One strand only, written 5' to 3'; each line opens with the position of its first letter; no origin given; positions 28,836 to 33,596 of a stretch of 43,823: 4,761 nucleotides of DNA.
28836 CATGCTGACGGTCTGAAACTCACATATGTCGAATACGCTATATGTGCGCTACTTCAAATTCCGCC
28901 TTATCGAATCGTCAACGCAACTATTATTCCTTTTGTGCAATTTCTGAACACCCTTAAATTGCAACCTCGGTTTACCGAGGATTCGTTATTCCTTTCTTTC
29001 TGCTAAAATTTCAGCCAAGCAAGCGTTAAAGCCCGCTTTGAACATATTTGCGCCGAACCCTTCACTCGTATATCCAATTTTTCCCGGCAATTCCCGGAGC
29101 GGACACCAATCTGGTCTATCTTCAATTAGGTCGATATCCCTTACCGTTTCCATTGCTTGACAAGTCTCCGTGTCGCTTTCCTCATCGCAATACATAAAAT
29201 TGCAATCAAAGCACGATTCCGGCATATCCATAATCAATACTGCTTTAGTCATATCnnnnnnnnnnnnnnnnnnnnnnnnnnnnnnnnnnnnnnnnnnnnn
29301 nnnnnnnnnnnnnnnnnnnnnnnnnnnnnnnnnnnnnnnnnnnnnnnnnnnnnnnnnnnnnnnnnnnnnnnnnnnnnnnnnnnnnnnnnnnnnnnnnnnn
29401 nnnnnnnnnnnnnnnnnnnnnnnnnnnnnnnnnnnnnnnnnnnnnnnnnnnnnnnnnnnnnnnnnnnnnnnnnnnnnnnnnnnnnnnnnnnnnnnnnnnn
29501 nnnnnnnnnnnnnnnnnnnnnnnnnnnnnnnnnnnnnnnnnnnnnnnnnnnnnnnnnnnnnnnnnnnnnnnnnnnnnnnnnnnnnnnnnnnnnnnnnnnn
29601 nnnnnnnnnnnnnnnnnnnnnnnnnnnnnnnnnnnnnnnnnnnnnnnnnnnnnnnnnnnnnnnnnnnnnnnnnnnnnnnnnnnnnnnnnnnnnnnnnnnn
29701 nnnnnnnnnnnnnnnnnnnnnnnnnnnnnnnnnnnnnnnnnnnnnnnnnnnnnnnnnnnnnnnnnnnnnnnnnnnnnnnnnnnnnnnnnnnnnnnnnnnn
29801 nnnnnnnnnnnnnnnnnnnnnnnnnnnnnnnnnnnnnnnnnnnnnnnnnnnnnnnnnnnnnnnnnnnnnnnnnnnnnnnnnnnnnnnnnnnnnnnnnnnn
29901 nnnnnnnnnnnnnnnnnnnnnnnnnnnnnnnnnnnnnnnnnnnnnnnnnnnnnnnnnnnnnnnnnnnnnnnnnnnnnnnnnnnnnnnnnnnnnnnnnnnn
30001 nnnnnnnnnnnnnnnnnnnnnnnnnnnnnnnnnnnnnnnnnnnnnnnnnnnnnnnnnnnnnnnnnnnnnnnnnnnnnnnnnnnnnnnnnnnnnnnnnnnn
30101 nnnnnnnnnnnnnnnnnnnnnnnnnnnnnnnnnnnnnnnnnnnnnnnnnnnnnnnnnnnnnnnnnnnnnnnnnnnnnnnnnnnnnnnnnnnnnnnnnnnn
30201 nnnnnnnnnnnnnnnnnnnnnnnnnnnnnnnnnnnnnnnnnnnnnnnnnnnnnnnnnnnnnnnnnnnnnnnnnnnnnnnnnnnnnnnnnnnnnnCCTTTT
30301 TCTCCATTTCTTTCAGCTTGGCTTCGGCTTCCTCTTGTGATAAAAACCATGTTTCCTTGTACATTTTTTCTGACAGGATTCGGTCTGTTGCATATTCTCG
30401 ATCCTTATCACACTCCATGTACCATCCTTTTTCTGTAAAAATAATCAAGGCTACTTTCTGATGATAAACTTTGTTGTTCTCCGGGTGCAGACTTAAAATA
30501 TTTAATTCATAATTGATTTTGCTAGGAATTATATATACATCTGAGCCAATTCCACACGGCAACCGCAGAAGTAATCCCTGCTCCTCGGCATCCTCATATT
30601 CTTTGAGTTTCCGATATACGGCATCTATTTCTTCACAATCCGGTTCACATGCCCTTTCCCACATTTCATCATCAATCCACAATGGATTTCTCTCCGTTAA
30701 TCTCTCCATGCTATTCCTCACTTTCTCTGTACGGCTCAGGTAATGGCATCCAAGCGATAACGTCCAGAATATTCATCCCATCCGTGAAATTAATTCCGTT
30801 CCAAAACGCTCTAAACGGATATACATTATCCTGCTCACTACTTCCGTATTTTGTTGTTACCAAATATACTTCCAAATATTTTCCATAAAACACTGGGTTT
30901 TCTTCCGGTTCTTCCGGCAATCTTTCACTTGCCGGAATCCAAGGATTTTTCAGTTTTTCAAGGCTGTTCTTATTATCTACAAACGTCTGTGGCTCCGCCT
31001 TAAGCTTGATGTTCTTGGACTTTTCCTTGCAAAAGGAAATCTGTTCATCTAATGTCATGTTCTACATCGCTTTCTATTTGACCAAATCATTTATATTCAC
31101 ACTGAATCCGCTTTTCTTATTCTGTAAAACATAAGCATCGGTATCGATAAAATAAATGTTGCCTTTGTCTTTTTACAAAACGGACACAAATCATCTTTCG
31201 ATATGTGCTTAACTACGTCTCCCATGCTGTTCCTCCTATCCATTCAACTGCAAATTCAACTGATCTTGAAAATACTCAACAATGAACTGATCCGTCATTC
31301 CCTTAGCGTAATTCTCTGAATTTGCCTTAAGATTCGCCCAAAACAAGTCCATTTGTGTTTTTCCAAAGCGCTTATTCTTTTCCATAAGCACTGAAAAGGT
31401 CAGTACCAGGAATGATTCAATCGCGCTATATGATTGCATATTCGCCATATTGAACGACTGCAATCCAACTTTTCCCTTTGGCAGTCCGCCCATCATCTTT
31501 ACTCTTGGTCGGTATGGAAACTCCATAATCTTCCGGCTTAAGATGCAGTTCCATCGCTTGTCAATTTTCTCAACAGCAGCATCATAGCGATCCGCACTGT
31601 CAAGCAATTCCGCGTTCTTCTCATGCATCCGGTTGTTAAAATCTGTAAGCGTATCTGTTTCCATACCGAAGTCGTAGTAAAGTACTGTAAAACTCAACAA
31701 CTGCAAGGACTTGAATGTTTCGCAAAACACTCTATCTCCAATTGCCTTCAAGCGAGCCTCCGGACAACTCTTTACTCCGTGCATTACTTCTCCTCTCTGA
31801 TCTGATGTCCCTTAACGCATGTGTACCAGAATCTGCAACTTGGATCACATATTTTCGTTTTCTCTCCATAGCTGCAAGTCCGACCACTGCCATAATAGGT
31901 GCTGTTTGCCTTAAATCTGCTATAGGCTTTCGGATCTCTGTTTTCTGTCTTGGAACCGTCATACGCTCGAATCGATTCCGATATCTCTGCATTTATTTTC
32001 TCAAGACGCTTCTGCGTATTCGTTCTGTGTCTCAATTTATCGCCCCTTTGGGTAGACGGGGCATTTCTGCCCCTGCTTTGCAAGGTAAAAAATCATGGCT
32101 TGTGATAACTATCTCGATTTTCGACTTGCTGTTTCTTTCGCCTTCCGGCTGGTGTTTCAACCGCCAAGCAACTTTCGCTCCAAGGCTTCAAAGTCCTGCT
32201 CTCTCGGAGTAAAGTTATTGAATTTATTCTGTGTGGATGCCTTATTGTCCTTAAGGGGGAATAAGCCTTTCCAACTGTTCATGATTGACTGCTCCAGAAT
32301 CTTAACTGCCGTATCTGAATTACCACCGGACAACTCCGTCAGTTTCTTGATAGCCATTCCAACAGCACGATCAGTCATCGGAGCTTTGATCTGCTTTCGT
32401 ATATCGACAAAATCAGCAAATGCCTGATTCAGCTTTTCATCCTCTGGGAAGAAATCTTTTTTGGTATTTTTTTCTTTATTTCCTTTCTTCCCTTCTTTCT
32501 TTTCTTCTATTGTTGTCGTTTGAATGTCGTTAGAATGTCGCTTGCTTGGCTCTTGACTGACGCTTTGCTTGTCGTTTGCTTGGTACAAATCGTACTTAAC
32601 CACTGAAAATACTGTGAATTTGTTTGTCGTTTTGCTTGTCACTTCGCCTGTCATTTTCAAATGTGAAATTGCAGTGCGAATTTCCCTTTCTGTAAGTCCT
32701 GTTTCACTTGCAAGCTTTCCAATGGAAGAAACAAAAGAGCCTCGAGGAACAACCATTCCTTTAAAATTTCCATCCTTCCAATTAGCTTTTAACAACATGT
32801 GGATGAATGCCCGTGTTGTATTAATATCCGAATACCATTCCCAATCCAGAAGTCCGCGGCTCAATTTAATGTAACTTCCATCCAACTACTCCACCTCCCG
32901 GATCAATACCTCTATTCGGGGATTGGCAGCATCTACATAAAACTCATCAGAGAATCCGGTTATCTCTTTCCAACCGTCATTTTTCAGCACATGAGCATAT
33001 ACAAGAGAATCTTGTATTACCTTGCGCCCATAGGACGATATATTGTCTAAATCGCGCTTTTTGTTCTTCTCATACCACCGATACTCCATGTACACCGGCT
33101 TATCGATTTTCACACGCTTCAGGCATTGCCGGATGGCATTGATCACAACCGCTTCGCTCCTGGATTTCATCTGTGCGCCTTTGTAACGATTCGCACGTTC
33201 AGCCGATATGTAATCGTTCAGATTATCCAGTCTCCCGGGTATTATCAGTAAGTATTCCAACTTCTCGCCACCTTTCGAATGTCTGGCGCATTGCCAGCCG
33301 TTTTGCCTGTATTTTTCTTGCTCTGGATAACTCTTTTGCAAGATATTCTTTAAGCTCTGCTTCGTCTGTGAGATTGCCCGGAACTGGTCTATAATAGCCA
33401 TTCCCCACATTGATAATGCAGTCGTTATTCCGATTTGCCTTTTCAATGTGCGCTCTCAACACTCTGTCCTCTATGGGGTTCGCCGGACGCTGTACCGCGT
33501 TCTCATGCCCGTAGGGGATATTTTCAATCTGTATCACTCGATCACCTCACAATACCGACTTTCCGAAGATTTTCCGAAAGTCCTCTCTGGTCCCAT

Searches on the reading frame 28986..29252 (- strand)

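Call 87: search_protein_families(library=pfam, proteins=[window:28986-29252:-], max_evalue=0.01)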
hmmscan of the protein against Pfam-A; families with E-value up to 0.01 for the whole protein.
window:28986-29252:- (88 aa): 1 family
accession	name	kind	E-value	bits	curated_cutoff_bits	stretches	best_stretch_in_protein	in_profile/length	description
PF07527.18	Hairy_orange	-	0.0074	17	25.3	0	70-83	1-14/40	Hairy Orange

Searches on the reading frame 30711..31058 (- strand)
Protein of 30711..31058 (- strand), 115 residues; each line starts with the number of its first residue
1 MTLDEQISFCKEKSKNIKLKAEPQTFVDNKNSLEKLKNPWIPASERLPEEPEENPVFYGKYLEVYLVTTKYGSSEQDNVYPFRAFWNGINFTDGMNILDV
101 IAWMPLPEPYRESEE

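Call 87: search_protein_families(library=pfam, proteins=[window:30711-31058:-], max_evalue=0.01)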
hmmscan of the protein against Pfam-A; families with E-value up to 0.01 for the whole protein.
window:30711-31058:- (115 aa): 1 family
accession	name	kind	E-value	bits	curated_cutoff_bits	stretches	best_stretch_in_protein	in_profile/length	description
PF04448.17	DUF551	-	8.2e-06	27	22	1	40-109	2-66/68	Protein of unknown function (DUF551)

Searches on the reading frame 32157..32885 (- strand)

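Call 87: search_protein_families(library=pfam, proteins=[window:32157-32885:-], max_evalue=0.01)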
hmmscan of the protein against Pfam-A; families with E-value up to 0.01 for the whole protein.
window:32157-32885:- (242 aa): 1 family
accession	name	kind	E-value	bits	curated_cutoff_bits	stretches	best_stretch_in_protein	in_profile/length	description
PF04444.19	Dioxygenase_N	-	0.0044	17.3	27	1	50-94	10-54/75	Catechol dioxygenase N terminus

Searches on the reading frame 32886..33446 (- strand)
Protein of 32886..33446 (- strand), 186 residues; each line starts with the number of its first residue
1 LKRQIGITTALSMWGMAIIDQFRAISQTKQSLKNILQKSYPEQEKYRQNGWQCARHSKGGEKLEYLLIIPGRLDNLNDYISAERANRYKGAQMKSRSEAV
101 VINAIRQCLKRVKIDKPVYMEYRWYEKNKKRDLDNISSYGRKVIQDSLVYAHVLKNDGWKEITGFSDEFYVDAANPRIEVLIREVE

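Call 88: search_protein_families(library=pfam, proteins=[window:32886-33446:-], max_evalue=0.01)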
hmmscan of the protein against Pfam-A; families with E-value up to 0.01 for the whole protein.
window:32886-33446:- (186 aa): 1 family
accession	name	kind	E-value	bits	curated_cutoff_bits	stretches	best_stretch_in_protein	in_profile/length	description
PF05866.16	RusA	-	1.7e-05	25.9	22.8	1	84-183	16-124/124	Endodeoxyribonuclease RusA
